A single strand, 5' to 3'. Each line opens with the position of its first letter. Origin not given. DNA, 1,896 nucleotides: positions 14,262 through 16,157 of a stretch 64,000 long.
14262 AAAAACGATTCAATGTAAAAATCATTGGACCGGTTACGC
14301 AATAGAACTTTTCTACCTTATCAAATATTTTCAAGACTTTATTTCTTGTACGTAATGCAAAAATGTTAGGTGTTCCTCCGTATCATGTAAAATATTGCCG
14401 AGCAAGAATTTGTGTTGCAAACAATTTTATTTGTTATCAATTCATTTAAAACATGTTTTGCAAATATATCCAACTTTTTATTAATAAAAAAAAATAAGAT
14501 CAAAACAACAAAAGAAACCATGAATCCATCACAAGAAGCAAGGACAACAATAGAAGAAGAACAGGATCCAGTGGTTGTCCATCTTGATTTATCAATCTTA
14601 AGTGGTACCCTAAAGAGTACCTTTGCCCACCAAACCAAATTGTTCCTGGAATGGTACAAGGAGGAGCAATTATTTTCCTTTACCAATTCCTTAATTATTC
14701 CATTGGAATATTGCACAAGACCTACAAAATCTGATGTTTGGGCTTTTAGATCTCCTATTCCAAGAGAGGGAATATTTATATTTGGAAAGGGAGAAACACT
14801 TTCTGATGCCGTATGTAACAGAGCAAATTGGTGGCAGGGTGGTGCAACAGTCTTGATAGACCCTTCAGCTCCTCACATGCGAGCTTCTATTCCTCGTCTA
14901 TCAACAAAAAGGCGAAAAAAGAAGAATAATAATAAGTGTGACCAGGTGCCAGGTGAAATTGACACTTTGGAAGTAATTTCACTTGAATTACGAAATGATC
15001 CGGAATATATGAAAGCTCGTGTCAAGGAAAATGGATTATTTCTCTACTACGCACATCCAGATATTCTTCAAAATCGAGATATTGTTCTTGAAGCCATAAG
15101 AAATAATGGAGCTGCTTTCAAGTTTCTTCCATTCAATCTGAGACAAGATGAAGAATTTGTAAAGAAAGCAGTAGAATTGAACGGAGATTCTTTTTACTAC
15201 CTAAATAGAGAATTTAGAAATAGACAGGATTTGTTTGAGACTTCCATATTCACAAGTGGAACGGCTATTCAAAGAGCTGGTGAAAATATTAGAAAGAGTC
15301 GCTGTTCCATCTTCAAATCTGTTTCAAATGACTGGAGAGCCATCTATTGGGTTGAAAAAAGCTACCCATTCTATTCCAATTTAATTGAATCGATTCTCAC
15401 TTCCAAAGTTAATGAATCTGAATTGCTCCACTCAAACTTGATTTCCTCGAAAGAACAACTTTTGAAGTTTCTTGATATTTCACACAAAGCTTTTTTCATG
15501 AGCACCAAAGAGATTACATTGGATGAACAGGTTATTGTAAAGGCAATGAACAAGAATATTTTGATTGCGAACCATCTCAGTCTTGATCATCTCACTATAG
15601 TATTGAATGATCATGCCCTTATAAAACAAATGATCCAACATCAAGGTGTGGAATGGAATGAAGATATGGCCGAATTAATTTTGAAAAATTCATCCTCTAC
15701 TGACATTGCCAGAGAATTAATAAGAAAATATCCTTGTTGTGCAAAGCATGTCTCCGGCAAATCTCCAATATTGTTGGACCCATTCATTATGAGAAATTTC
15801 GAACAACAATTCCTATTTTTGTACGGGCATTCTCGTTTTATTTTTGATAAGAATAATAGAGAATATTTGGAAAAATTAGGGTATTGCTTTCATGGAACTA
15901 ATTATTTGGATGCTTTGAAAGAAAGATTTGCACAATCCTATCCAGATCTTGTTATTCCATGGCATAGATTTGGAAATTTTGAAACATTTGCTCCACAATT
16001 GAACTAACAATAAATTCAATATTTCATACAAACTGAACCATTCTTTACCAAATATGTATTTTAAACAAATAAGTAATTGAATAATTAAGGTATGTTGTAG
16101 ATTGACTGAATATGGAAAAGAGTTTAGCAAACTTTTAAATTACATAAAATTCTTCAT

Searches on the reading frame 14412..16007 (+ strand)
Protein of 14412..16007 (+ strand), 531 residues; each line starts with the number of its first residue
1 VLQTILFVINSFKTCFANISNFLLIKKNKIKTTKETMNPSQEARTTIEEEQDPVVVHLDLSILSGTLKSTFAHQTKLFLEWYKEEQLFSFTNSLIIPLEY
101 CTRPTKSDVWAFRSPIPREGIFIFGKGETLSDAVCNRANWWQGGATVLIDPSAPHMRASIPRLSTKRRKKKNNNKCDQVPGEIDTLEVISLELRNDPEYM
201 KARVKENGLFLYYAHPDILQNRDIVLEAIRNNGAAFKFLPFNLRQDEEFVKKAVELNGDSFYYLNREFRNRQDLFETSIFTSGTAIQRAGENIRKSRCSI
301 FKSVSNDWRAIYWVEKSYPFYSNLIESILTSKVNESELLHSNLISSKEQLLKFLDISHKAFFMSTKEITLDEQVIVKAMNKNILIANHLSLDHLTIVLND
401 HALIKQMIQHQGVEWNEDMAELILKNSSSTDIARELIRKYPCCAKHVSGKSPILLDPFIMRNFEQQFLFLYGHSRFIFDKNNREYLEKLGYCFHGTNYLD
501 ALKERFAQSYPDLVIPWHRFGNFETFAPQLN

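Call 4: search_protein_families(library=pfam, proteins=[window:14412-16007:+], max_evalue=0.1)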
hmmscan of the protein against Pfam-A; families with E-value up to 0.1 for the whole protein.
window:14412-16007:+ (531 aa): 1 family
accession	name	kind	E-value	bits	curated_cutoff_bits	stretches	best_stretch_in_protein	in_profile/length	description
PF13475.11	DUF4116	-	9.8e-27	92.7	24.9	2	221-269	1-49/49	Domain of unknown function (DUF4116)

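Call 6: find_encoding_contigs(protein=window:14520-16007:+, flank=10000, max_places=6)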
Protein window:14520-16007:+ (495 aa): no gene with exactly this product is on record in the collection.

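Call 9: find_homologous_proteins(query=window:14520-16007:+, max_evalue=0.001)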
Query window:14520-16007:+ (495 aa): 7 proteins with E <= 0.001 among 8000 candidates.
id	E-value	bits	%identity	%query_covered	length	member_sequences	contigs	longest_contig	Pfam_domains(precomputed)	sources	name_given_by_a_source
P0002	0.0e+0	1138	100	100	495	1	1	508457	PF13475.12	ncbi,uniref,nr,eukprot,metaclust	ncbi:predicted protein [Naegleria gruberi]|uniref:Predicted protein n=1 Tax=Naegleria gruberi TaxID=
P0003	3.7e-224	763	86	82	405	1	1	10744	PF13475.12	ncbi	ncbi:predicted protein, partial [Naegleria gruberi]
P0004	4.5e-83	298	37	95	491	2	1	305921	PF13475.12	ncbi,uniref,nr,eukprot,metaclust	ncbi:predicted protein [Naegleria gruberi]|uniref:Predicted protein n=1 Tax=Naegleria gruberi TaxID=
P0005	1.1e-20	92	32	21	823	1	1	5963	PF13475.12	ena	-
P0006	7.4e-18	83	26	35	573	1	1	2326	PF13475.12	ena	-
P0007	3.1e-11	61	37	15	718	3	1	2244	PF13475.12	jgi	-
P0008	4.6e-7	47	31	13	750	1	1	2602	PF13475.12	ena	-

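Call 25: find_encoding_contigs(protein=P0003, flank=10000, max_places=3)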
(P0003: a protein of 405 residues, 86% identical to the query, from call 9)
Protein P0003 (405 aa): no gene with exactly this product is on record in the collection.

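Call 37: search_protein_families(library=pfam, proteins=[P0002, P0003, P0004, P0005, P0006, P0007, P0008], max_evalue=0.001)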
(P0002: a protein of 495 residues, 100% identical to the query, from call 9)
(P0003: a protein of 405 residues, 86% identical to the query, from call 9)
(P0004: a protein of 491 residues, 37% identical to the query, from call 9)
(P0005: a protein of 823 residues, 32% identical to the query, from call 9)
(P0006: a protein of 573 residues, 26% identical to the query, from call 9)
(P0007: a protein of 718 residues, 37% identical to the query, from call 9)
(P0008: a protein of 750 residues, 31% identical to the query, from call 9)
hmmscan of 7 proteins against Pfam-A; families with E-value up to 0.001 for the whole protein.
P0002 (495 aa): 1 family
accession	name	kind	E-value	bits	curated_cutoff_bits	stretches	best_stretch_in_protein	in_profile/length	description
PF13475.11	DUF4116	-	7.2e-27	93.1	24.9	1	185-233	1-49/49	Domain of unknown function (DUF4116)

P0003 (405 aa): 1 family
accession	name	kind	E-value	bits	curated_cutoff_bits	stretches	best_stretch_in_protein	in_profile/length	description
PF13475.11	DUF4116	-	1.6e-26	92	24.9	2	182-230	1-49/49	Domain of unknown function (DUF4116)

P0004 (491 aa): 1 family
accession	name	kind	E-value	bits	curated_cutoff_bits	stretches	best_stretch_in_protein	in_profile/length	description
PF13475.11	DUF4116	-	6.7e-19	67.6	24.9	2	172-219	1-48/49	Domain of unknown function (DUF4116)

P0005 (823 aa): 2 families
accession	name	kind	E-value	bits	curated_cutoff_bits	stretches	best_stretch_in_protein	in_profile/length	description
PF13475.11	DUF4116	-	5.3e-96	314.4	24.9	8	73-121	1-49/49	Domain of unknown function (DUF4116)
PF10395.14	Utp8_b_propeller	-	0.00042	20.4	26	1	543-658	224-335/382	Utp8, N-terminal beta propeller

P0006 (573 aa): 1 family
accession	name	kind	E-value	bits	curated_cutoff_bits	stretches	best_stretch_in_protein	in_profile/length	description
PF13475.11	DUF4116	-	7.9e-106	345.9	24.9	11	423-471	1-49/49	Domain of unknown function (DUF4116)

P0007 (718 aa): 1 family
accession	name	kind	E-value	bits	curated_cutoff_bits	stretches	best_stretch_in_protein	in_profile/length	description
PF13475.11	DUF4116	-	3e-48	161.6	24.9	3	453-499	1-47/49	Domain of unknown function (DUF4116)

P0008 (750 aa): 1 family
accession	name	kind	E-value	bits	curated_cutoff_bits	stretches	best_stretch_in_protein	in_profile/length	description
PF13475.11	DUF4116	-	5.5e-59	195.9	24.9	7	289-332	1-44/49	Domain of unknown function (DUF4116)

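Call 40: find_homologous_proteins(query=A3, max_evalue=0.001)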
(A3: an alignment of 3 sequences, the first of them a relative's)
Query A3 (3 sequences) (495 aa, profile of the alignment): 7 proteins with E <= 0.001 among 8000 candidates.
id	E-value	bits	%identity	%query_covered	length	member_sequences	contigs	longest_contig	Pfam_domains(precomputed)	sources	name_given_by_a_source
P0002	5.6e-293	990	100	100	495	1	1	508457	PF13475.12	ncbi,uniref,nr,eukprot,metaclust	ncbi:predicted protein [Naegleria gruberi]|uniref:Predicted protein n=1 Tax=Naegleria gruberi TaxID=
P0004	2.0e-250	850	37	95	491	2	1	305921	PF13475.12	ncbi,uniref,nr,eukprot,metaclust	ncbi:predicted protein [Naegleria gruberi]|uniref:Predicted protein n=1 Tax=Naegleria gruberi TaxID=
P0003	2.2e-237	807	86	82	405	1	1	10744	PF13475.12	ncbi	ncbi:predicted protein, partial [Naegleria gruberi]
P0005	2.5e-24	104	32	21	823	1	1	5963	PF13475.12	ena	-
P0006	7.8e-19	86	26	35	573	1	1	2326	PF13475.12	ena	-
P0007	4.5e-15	74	37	15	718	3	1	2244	PF13475.12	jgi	-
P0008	9.3e-12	63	31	13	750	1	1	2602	PF13475.12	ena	-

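Call 42: find_encoding_contigs(protein=P0005, flank=6000, max_places=2)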
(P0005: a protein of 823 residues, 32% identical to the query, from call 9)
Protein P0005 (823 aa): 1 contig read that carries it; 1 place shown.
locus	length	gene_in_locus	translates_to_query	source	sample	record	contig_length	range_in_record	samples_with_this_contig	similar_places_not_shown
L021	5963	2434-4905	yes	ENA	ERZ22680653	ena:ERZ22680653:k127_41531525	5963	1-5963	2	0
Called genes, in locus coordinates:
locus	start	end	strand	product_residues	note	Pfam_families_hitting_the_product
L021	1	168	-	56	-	?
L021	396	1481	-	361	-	PF13203:DUF2201_N, PF09967:DUF2201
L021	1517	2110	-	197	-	-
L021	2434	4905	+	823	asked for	PF13475:DUF4116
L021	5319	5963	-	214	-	?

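Call 43: find_encoding_contigs(protein=P0007, flank=6000, max_places=2)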
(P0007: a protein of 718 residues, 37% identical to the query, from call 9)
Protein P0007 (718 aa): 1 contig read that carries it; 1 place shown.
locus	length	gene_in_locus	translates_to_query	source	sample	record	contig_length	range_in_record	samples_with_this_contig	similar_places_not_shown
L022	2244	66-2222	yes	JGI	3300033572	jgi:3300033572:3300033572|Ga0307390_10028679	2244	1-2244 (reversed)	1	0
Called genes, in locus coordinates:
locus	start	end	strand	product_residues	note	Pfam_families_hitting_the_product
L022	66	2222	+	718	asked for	PF13475:DUF4116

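Call 49: find_encoding_contigs(protein=P0008, flank=6000, max_places=2)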
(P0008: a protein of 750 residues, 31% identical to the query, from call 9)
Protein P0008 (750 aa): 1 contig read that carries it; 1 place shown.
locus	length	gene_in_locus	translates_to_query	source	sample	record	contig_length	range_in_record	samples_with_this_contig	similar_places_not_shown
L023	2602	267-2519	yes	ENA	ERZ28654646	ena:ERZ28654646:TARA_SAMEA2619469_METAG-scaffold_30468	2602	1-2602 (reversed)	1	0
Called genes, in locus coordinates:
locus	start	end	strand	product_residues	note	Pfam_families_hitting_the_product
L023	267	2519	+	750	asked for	PF13475:DUF4116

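Call 50: find_encoding_contigs(protein=P0006, flank=6000, max_places=2)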
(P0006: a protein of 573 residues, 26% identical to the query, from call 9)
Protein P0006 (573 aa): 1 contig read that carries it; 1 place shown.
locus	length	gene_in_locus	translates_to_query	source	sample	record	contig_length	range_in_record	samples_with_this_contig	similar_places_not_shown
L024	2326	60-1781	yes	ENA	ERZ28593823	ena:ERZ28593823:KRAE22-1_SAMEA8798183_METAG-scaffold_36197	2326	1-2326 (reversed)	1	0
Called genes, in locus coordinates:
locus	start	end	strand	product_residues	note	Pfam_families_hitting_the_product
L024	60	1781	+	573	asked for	PF13475:DUF4116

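Call 65: predict_structure(alignment_id=A3)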
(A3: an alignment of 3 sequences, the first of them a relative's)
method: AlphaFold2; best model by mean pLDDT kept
length: 495 residues; sequences in the alignment: 3
mean_pLDDT: 45.7   pTM: 0.30
mean pLDDT of the five models: 45.7, 42.3, 41.8, 40.1, 37.2
residues with pLDDT >= 90: 5; 70-90: 69; 50-70: 109; < 50: 312
segments of 3 or more residues with pLDDT < 50: 1-158, 247-356, 376-378, 456-495
pLDDT, mean of each block of 10 residues (from residue 1): 24 28 32 38 38 32 28 26 28 32 25 26 23 28 27 45 72 64 81 73 76 87 65 63 50 29 27 29 36 37 35 37 29 39 42 48 66 57 73 78 77 63 65 59 62 47 34 32 33 29
secondary structure, 60 per line:
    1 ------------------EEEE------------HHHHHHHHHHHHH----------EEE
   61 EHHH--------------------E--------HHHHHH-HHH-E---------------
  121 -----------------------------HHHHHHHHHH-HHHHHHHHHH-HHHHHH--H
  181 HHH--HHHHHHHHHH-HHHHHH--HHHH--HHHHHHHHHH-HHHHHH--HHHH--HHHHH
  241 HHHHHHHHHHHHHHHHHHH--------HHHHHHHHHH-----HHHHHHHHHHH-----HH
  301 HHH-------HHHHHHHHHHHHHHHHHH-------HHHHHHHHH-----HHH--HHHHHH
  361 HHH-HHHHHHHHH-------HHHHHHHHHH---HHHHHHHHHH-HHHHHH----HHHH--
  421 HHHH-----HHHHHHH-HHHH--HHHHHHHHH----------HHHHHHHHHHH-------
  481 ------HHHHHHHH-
elements in order: E19-22 H35-47 E58-61 H94-99 H150-159 H161-170 H172-177 H180-183 H186-195 H197-202 H205-208 H211-220 H222-227 H230-233 H236-259 H268-277 H283-293 H299-303 H311-328 H336-344 H355-363 H365-373 H381-390 H394-403 H405-410 H415-418 H421-424 H430-436 H438-441 H444-452 H463-473 H487-494

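Call 75: find_related_loci(query=A3, collection=metagenome_contigs, flank=10000)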
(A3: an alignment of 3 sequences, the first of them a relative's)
Query A3 (495 aa) in metagenome_contigs; peptide patterns used: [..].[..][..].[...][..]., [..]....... (x = any residue, [..] = any of these).
130 stretches matched a pattern, but none encodes a relative of the query by tblastn (E <= 1e-3).
